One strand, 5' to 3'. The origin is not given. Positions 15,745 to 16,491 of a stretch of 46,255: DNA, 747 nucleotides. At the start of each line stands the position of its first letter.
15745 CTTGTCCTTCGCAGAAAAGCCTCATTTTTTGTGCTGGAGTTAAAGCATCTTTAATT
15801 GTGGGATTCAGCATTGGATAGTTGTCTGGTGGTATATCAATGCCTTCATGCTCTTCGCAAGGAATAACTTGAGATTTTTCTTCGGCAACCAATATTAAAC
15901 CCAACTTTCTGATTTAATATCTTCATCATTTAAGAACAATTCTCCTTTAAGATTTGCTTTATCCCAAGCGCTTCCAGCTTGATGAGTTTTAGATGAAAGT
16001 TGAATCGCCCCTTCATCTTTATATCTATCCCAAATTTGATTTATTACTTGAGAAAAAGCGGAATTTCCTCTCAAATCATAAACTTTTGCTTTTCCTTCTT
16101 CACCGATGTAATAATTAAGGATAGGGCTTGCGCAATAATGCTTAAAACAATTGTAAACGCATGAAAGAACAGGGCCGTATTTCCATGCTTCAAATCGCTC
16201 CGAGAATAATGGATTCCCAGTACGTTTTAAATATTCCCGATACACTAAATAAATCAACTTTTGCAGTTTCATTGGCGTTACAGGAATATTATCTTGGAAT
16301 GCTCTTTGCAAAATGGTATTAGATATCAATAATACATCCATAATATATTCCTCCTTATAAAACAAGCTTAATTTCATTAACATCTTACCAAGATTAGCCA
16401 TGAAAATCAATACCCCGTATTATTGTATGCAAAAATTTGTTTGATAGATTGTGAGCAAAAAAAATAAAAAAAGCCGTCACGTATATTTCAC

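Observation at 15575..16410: Self-contained Panacea (DUF4065) + two-TM small-protein cassette at the prophage end: candidate PanA/PanT-type toxin-antitoxin or abortive-infection module with an unassigned toxin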

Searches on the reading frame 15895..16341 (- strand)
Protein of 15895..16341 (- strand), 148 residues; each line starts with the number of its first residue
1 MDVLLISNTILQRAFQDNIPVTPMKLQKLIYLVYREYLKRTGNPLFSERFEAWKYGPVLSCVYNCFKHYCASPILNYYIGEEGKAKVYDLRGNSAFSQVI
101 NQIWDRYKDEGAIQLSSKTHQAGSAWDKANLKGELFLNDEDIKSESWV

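Call 3: search_protein_families(library=pfam, proteins=[window:15895-16341:-], max_evalue=1)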
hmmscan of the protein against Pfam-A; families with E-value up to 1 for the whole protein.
window:15895-16341:- (148 aa): 1 family
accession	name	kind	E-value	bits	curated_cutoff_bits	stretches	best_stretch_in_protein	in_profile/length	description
PF13274.11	SocA_Panacea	-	9.5e-20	72.1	25.7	1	26-126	1-112/113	Antitoxin SocA-like, Panacea domain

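Call 7: search_protein_families(library=phrogs, proteins=[window:15895-16341:-], max_evalue=1)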
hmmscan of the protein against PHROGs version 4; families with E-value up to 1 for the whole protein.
window:15895-16341:- (148 aa): 3 families
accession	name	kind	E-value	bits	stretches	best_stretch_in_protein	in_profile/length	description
phrog_1281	-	unknown function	7.5e-34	118.1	1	2-144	9-148/195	-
phrog_10390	-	unknown function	1.4e-30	107.8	1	18-143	162-288/299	-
phrog_14939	-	unknown function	0.13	12.5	1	10-63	11-59/313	-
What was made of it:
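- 15895..16341 (-): Gene 1: a standalone Panacea-domain protein (PanA-type antitoxin candidate), 148 aa, with no N-terminal HTH or PAD1 domain. PF13274, E 9.5e-20 (call 3). phrog_1281, E 7.5e-34 (call 7).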

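Call 8: search_protein_families(library=padloc, proteins=[window:15895-16341:-], max_evalue=1)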
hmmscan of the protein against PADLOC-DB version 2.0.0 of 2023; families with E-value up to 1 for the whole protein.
window:15895-16341:- (148 aa): 0 families

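Call 9: search_protein_families(library=ncbifam, proteins=[window:15895-16341:-], max_evalue=1)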
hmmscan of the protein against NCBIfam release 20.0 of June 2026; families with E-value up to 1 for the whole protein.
window:15895-16341:- (148 aa): 1 family
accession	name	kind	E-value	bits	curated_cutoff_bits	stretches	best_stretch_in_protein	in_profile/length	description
NF047745.1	SocA_antitoxin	equivalog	1.5e-28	99.7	190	1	2-128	2-131/176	type VI toxin-antitoxin system SocA family antitoxin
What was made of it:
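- Closest known: SocA/SocB of Caulobacter crescentus. Same: Gene 1 shares the Panacea domain with SocA (99.7 bits to the SocA model, call 9).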

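Call 13: find_homologous_proteins(query=window:15895-16341:-, max_evalue=0.00001)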
Query window:15895-16341:- (148 aa): 38 proteins with E <= 0.00001 among 43 candidates.
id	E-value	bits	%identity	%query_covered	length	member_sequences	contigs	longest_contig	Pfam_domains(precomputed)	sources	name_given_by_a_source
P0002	2.0e-96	338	100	100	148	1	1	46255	PF13274.12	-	-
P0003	1.4e-50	189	61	99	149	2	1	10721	PF13274.12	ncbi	-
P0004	3.0e-44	169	54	96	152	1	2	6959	PF13274.12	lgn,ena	-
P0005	1.1e-42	164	54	96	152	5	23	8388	PF13274.12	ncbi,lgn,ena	-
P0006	1.3e-42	163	54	95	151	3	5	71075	PF13274.12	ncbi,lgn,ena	-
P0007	4.4e-42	162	53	99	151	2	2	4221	PF13274.12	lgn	-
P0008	1.7e-41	160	50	98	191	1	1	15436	PF13274.12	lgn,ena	-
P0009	1.9e-41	160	53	99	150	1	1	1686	PF13274.12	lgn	-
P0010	4.3e-41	158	51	98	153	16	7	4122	PF13274.12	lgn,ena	-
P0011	1.9e-40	156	49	98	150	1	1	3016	PF13274.12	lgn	-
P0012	2.8e-40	156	49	97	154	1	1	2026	PF13274.12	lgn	-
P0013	2.1e-39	153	51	95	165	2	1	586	PF13274.12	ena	-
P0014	3.6e-39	152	53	99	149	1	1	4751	PF13274.12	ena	-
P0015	5.1e-39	152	50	97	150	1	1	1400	PF13274.12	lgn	-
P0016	8.5e-39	151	53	96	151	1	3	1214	PF13274.12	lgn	-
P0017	1.6e-38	150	50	95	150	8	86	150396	PF13274.12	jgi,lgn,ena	-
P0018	6.2e-38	148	53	94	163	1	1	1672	PF13274.12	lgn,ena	-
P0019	1.4e-36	144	50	97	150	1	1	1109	PF13274.12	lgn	-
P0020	1.6e-36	144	49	99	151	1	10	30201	PF13274.12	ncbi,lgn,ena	-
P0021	3.6e-36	142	49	95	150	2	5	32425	PF13274.12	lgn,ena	-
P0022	4.1e-36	142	50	98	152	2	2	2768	PF13274.12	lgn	-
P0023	2.1e-35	140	51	97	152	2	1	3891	PF13274.12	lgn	-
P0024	3.5e-35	139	48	95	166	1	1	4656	PF13274.12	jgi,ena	-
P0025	6.7e-35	138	47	98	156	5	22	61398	PF13274.12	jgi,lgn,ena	-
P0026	2.1e-33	133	49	98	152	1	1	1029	PF13274.12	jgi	-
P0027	6.8e-33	132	45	98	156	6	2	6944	PF13274.12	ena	-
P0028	2.7e-32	130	48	98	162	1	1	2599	PF13274.12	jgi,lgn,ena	-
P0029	3.2e-31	126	44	98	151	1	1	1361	PF13274.12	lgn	-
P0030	4.0e-31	126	46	98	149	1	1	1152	PF13274.12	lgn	-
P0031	8.3e-31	125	43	98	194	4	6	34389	PF13274.12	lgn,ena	-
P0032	1.6e-30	124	47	95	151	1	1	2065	PF13274.12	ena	-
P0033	1.0e-27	115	44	95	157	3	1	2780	PF13274.12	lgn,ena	-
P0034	3.4e-25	107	56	66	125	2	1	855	PF13274.12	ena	-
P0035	8.1e-23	99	38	94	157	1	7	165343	PF13274.12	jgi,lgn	jgi:uncharacterized phage-associated protein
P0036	1.1e-17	82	35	93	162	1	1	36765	PF13274.12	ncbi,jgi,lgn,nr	ncbi:MAG: DUF4065 domain-containing protein [Nevskiaceae bacterium]|jgi:uncharacterized phage-associ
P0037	1.6e-14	72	36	84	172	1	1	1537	PF13274.12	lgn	-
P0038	4.3e-14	71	38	72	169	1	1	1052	PF13274.12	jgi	-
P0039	1.5e-12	66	51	47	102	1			PF13274.12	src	-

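Call 14: find_encoding_contigs(protein=P0003, flank=3000, max_places=3)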
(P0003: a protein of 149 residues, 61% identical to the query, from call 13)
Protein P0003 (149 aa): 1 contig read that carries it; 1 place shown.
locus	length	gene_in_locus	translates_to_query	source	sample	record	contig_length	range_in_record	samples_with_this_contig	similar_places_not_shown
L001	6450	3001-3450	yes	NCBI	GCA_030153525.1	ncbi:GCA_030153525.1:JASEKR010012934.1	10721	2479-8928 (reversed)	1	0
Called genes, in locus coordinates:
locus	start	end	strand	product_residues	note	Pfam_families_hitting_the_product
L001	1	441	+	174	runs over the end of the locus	-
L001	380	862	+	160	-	-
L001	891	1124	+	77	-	-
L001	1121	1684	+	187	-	-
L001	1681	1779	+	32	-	-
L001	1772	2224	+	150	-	-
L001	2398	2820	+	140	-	-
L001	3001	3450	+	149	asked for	PF13274:SocA_Panacea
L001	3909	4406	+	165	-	PF03592:Terminase_2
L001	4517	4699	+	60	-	-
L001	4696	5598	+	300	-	PF03237:Terminase_6N (weak)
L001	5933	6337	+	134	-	-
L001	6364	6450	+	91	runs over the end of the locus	-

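Call 15: find_encoding_contigs(protein=P0006, flank=3000, max_places=3)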
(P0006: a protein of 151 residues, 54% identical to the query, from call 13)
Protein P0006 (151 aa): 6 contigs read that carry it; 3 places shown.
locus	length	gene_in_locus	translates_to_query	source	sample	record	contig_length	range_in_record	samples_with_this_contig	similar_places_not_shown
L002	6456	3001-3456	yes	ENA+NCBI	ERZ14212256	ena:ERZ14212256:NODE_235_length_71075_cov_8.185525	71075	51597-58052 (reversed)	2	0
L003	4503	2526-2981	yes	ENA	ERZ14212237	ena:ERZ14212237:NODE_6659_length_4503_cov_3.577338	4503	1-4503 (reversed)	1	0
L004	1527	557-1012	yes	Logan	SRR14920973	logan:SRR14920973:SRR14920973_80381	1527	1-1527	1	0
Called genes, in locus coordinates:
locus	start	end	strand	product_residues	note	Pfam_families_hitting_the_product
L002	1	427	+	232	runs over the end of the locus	PF00543:P-II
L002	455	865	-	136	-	PF00704:Glyco_hydro_18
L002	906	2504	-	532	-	PF00239:Resolvase, PF07508:Recombinase, PF13408:Zn_ribbon_recom (weak)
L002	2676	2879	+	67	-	PF12844:HTH_19, PF13443:HTH_26, PF13560:HTH_31, PF01381:HTH_3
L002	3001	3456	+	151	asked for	PF13274:SocA_Panacea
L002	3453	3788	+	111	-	-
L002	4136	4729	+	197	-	PF06114:Peptidase_M78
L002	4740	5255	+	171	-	-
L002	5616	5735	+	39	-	-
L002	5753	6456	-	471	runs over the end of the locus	PF13250:SNIPE, PF10544:T5orf172, PF13455:MUG113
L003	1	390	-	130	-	?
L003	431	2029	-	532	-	PF00239:Resolvase, PF07508:Recombinase, PF13408:Zn_ribbon_recom (weak)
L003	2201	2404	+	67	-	PF12844:HTH_19, PF13443:HTH_26, PF13560:HTH_31, PF01381:HTH_3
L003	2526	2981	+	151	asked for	PF13274:SocA_Panacea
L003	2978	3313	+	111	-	-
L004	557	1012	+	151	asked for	PF13274:SocA_Panacea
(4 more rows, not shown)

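Call 16: find_encoding_contigs(protein=P0017, flank=3000, max_places=4)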
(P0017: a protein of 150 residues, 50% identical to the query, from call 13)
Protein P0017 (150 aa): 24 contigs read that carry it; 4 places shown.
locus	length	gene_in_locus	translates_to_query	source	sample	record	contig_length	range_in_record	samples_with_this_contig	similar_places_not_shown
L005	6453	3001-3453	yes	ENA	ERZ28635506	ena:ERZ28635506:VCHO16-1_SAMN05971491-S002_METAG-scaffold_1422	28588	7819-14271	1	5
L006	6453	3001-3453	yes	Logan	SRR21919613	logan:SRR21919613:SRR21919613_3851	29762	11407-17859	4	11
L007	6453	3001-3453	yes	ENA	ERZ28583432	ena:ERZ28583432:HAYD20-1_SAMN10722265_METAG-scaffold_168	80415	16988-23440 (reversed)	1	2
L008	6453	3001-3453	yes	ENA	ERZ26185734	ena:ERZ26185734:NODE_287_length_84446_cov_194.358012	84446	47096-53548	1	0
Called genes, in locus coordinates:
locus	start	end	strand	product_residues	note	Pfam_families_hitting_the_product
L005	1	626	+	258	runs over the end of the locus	-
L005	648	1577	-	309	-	PF13102:Phage_int_SAM_5 (faint), PF00589:Phage_integrase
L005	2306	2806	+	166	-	-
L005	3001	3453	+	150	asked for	PF13274:SocA_Panacea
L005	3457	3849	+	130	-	-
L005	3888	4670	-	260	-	PF02498:Bro-N, PF03374:ANT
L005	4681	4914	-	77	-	-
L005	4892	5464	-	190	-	PF10543:ORF6N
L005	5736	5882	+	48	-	-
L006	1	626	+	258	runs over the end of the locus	-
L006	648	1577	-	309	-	PF13102:Phage_int_SAM_5 (faint), PF00589:Phage_integrase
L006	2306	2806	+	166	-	-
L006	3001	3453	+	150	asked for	PF13274:SocA_Panacea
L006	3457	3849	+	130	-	-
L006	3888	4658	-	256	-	PF09669:Phage_pRha, PF03374:ANT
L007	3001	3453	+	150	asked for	PF13274:SocA_Panacea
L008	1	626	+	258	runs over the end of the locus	-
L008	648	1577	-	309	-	PF13102:Phage_int_SAM_5 (faint), PF00589:Phage_integrase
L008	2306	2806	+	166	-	-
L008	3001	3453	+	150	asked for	PF13274:SocA_Panacea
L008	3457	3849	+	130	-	-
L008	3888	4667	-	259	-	PF02498:Bro-N, PF03374:ANT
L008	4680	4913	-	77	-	-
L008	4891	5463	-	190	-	PF10543:ORF6N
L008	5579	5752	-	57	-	-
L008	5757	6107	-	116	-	PF10543:ORF6N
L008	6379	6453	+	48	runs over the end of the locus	-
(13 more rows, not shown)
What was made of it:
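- In L005-L008 it lies next to an integrase and antirepressors (call 16).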

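Call 25: find_related_loci(query=A1, collection=genome_contigs, flank=2500)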
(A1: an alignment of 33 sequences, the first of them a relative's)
Query A1 (148 aa) in genome_contigs; peptide patterns used: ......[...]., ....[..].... (x = any residue, [..] = any of these).
600 stretches matched a pattern (row limit reached: there are more); 488 encode a relative of the query (tblastn E <= 1e-3); the best 80 are kept; 80 distinct loci.
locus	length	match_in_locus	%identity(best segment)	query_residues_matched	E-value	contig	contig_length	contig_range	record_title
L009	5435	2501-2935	52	1-145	5e-49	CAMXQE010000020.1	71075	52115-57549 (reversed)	MAG TPA_asm: uncultured Lachnospiraceae bacterium isolate SRR14920973_bin.4_metawrap_v1.3_MAG genome assembly, contig: N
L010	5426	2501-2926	53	4-145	2e-44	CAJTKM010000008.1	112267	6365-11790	Lachnospiraceae bacterium isolate B68 genome assembly, contig: MGBC000260.8, whole genome shotgun sequence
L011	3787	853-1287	48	1-145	1e-41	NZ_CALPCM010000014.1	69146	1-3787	Hominisplanchenecus murintestinalis strain DSM 111139 NODE_14_length_69146_cov_23.600964, whole genome shotgun sequence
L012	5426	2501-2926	49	3-145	1e-40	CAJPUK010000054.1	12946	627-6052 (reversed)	MAG: uncultured Johnsonella sp. isolate SRR9217489-mag-bin.2 genome assembly, contig: SRR9217489-mag-bin.2_245, whole ge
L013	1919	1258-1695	50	1-145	9e-41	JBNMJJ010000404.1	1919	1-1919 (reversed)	MAG: Lachnospiraceae bacterium isolate CM_BacSFD2059.73 k141_334811_length_1919_cov_5.0000, whole genome shotgun sequenc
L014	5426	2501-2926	48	1-145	5e-40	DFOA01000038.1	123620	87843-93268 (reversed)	MAG TPA_asm: Firmicutes bacterium UBA3553 UBA3553_contig_106, whole genome shotgun sequence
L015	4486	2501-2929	45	4-146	3e-39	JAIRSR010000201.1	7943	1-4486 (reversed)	MAG: Clostridiales bacterium isolate Ct408_bin46 k119_5722563, whole genome shotgun sequence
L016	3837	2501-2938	46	1-147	6e-39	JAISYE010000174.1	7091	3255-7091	MAG: Clostridiales bacterium isolate Nc350_bin216 k119_2956041, whole genome shotgun sequence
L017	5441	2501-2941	47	2-148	2e-38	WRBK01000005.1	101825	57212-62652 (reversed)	MAG: Defluviitaleaceae bacterium isolate Lab288P1bin77 Ga0131853_10000220, whole genome shotgun sequence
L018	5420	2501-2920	45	6-145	6e-38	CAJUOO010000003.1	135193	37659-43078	MAG TPA_asm: uncultured Lachnospiraceae bacterium isolate MGBC164205 genome assembly, contig: MGBC164205.3, whole genome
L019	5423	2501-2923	44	4-145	1e-37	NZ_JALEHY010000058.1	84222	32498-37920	MAG: Parvimonas sp. isolate SUG21 k141_6289284, whole genome shotgun sequence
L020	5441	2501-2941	44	4-147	4e-37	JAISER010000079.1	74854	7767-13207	MAG: Clostridiales bacterium isolate Gx485_bin204 k119_3949722, whole genome shotgun sequence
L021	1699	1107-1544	48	1-145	7e-38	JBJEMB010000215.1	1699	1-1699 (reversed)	MAG: Lachnospiraceae bacterium isolate PUUB16_bin.044 NODE_48479_length_1699_cov_57.872871, whole genome shotgun sequenc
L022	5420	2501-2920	54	2-142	4e-35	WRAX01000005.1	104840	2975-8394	MAG: Defluviitaleaceae bacterium isolate Lab288P1bin54 Ga0131853_10000203, whole genome shotgun sequence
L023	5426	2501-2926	42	5-148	2e-34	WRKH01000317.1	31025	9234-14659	MAG: Turicibacter sp. isolate Th196P1bin2 JGI24700J35501_10930872, whole genome shotgun sequence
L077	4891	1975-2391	34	4-143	5e-19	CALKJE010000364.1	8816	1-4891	MAG: uncultured Saprospiraceae bacterium isolate H4_Bin_Bin_70_1_1 genome assembly, contig: c_000001492534, whole genome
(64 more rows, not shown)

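Call 47: find_related_loci(query=A1, collection=viral_contigs, flank=4000)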
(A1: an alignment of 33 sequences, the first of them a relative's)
Query A1 (148 aa) in viral_contigs; peptide patterns used: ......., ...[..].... (x = any residue, [..] = any of these).
594 stretches matched a pattern; 447 encode a relative of the query (tblastn E <= 1e-3); the best 80 are kept; 80 distinct loci.
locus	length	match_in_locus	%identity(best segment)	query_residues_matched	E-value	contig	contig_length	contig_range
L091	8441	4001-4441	57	1-147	8e-56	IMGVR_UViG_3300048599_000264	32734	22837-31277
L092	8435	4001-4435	50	1-145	3e-45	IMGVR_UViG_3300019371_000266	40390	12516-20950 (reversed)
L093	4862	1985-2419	50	1-145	3e-45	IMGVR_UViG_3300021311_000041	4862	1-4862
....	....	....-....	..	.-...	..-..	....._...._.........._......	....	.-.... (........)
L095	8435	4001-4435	47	1-145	5e-42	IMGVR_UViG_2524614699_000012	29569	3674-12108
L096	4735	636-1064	48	6-146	6e-41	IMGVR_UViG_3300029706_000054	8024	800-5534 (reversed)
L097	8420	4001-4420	50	6-145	5e-41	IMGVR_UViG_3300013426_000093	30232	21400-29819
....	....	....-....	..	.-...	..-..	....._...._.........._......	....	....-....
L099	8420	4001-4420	50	6-145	5e-41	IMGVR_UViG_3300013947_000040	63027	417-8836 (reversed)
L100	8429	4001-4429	48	6-146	6e-41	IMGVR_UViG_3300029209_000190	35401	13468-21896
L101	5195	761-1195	46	1-145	4e-41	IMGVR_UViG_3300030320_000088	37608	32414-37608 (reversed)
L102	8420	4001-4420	50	6-145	5e-41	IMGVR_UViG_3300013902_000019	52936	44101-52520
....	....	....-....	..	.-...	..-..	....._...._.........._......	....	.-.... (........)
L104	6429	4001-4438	42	1-146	5e-40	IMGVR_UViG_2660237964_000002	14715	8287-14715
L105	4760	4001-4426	44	1-142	3e-40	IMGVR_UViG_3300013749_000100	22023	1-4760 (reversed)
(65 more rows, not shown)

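Call 51: search_dna_similar(query=window:15895-16341:-, collection=phages, mode=protein, max_evalue=0.00001, max_rows=40)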
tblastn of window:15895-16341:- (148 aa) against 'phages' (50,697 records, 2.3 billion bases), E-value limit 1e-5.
Records with a match: 131; places in all: 134; records where one place covers at least 80% of the query: 49.
Best place of each record, by identity: <60% 131.
By first word of the organism name: Streptococcus 27; Paenibacillus 26; Stx2a-converting 19; Pseudomonas 14; Burkholderia 6; Escherichia 5; Bordetella 5; Bacteriophage 4; Moraxella 2; Geobacillus 2; and 15 more.
By host as written in the record: - 27; Paenibacillus larvae 18; Pseudomonas aeruginosa 12; Paenibacillus larvae ATCC 9545 7; Bordetella avium 5; Moraxella catarrhalis 2; Paenibacillus larvae 2006 2; Geobacillus sp. 6k51 2; and 47 more.
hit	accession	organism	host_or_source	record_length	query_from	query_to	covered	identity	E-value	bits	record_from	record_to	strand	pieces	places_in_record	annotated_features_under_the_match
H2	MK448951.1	Streptococcus phage Javan470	Streptococcus pyogenes ERR448936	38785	4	146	97%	46.2%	1e-36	138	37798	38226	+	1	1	GepA protein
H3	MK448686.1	Streptococcus phage Javan157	Streptococcus dysgalactiae ERR109370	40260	4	146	97%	46.2%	1e-36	138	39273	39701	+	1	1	GepA protein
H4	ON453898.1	Blautia phage Montmirail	Blautia coccoides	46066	1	145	98%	44.1%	2e-34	131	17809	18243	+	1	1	hypothetical protein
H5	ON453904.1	Flavonifractor phage Chenonceau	Flavonifractor plautii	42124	1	146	99%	39.7%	3e-29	117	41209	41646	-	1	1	hypothetical protein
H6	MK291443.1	Paracoccus phage vB_PsuS_Psul1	Paracoccus sulfuroxidans JCM 14013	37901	2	142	95%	35.7%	1e-16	81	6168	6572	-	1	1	hypothetical protein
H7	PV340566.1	Escherichia phage PhiR47_1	Escherichia coli ECOR13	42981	6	144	94%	34.3%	4e-20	91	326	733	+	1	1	PanA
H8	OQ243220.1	Escherichia phage phiSTEC1575-Stx2k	Escherichia coli STEC1575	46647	6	144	94%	34.3%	6e-20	90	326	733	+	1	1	DUF4065 domain-containing protein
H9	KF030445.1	Escherichia phage 1720a-02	Escherichia coli strain O174:H21 ...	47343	6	144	94%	34.3%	4e-19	88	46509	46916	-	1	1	none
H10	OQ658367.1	Pseudomonas phage sp.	Pseudomonas aeruginosa PACL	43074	2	127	85%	35.7%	6e-17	82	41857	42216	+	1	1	none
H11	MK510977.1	Pseudomonas phage vB_Pae_CF183a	Pseudomonas aeruginosa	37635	2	127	85%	34.9%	3e-16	80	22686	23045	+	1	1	hypothetical protein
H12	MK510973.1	Pseudomonas phage vB_Pae_CF127a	Pseudomonas aeruginosa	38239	2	127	85%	34.9%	3e-16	80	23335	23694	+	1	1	hypothetical protein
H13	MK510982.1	Pseudomonas phage vB_Pae_BR161c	Pseudomonas aeruginosa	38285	2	127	85%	34.9%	3e-16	80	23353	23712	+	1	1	hypothetical protein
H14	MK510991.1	Pseudomonas phage vB_Pae_BR141a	Pseudomonas aeruginosa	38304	2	127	85%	34.9%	3e-16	80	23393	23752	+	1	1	hypothetical protein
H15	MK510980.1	Pseudomonas phage vB_Pae_BR123a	Pseudomonas aeruginosa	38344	2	127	85%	34.9%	3e-16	80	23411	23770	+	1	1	hypothetical protein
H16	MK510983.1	Pseudomonas phage vB_Pae_BR178a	Pseudomonas aeruginosa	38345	2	127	85%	34.9%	3e-16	80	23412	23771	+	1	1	hypothetical protein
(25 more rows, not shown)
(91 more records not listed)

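Call 52: get_annotated_region(hit=H2, flank=2500)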
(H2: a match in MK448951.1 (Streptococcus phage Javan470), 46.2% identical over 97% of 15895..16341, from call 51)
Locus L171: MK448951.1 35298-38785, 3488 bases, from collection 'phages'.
description: Streptococcus phage Javan470, complete genome.
organism: Streptococcus phage Javan470 (NCBI taxid 2548189)
taxonomy: Viruses; Duplodnaviria; Heunggongvirae; Uroviricota; Caudoviricetes
host: Streptococcus pyogenes ERR448936; source: -; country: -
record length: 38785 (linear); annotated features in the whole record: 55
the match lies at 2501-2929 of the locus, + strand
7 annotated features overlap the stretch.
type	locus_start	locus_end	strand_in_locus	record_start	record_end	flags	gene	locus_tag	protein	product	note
CDS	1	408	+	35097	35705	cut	-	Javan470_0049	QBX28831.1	hypothetical protein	-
CDS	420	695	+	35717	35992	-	-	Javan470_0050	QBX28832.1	holin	-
CDS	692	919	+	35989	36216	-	-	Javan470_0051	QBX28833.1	holin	-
CDS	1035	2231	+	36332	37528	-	-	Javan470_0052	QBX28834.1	lysin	-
CDS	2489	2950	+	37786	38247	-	-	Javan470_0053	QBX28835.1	GepA protein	-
CDS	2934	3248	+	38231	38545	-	-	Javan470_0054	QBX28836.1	hypothetical protein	-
CDS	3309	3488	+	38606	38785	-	-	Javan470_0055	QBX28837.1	paratox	-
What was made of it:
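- Closest known: GepA + 104-aa hypothetical protein of Streptococcus pyogenes/dysgalactiae prophages. Same: The position is the same, lysin then pair then prophage end, beside the paratox gene (call 52).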

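Call 53: get_annotated_region(hit=H4, flank=3500)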
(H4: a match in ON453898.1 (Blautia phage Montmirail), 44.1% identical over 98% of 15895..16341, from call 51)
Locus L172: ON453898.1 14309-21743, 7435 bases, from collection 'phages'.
description: Blautia phage Montmirail, complete genome.
organism: Blautia phage Montmirail (NCBI taxid 2951970)
taxonomy: Viruses
host: Blautia coccoides; source: feces; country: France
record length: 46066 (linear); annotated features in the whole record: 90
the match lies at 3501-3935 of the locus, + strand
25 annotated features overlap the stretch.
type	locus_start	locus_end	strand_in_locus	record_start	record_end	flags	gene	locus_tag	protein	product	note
CDS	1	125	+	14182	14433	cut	-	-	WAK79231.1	hypothetical protein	rasttk_feature_creation_tool=/opt/patric-common/ runtime/bin/phanotate version 1.5.0; ...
CDS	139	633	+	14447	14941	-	-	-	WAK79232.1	hypothetical protein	rasttk_feature_creation_tool=/opt/patric-common/ runtime/bin/phanotate version 1.5.0; ...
CDS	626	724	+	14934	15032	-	-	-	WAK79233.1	hypothetical protein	rasttk_feature_creation_tool=/opt/patric-common/ runtime/bin/phanotate version 1.5.0; ...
CDS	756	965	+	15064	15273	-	-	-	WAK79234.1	hypothetical protein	rasttk_feature_creation_tool=/opt/patric-common/ runtime/bin/phanotate version 1.5.0; ...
CDS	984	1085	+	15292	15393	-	-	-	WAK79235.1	hypothetical protein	rasttk_feature_creation_tool=/opt/patric-common/ runtime/bin/phanotate version 1.5.0; ...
CDS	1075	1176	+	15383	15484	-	-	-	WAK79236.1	HTH DNA binding protein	rasttk_feature_creation_tool=/opt/patric-common/ runtime/bin/phanotate version 1.5.0; HHpred against PHROGS v3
CDS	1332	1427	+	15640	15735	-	-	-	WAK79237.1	hypothetical protein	rasttk_feature_creation_tool=/opt/patric-common/ runtime/bin/phanotate version 1.5.0; ...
CDS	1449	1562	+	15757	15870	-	-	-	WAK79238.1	hypothetical protein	rasttk_feature_creation_tool=/opt/patric-common/ runtime/bin/phanotate version 1.5.0; ...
CDS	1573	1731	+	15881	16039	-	-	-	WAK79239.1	hypothetical protein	rasttk_feature_creation_tool=/opt/patric-common/ runtime/bin/phanotate version 1.5.0; ...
CDS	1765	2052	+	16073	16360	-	-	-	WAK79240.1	hypothetical protein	rasttk_feature_creation_tool=/opt/patric-common/ runtime/bin/phanotate version 1.5.0; ...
CDS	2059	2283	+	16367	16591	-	-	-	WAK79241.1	hypothetical protein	rasttk_feature_creation_tool=/opt/patric-common/ runtime/bin/phanotate version 1.5.0; ...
CDS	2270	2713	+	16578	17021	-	-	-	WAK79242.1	transcriptional regulator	rasttk_feature_creation_tool=/opt/patric-common/ runtime/bin/phanotate version 1.5.0; HHpred against PHROGS v3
CDS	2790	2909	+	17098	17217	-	-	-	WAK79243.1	hypothetical protein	rasttk_feature_creation_tool=/opt/patric-common/ runtime/bin/phanotate version 1.5.0; ...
CDS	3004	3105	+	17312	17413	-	-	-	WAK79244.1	hypothetical protein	rasttk_feature_creation_tool=/opt/patric-common/ runtime/bin/phanotate version 1.5.0; ...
tRNA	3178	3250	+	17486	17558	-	-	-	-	tRNA-Asn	rasttk_feature_creation_tool=tRNAscan-SE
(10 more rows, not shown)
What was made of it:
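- In Blautia phage Montmirail it lies among early genes and tRNAs upstream of the terminase (call 53).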
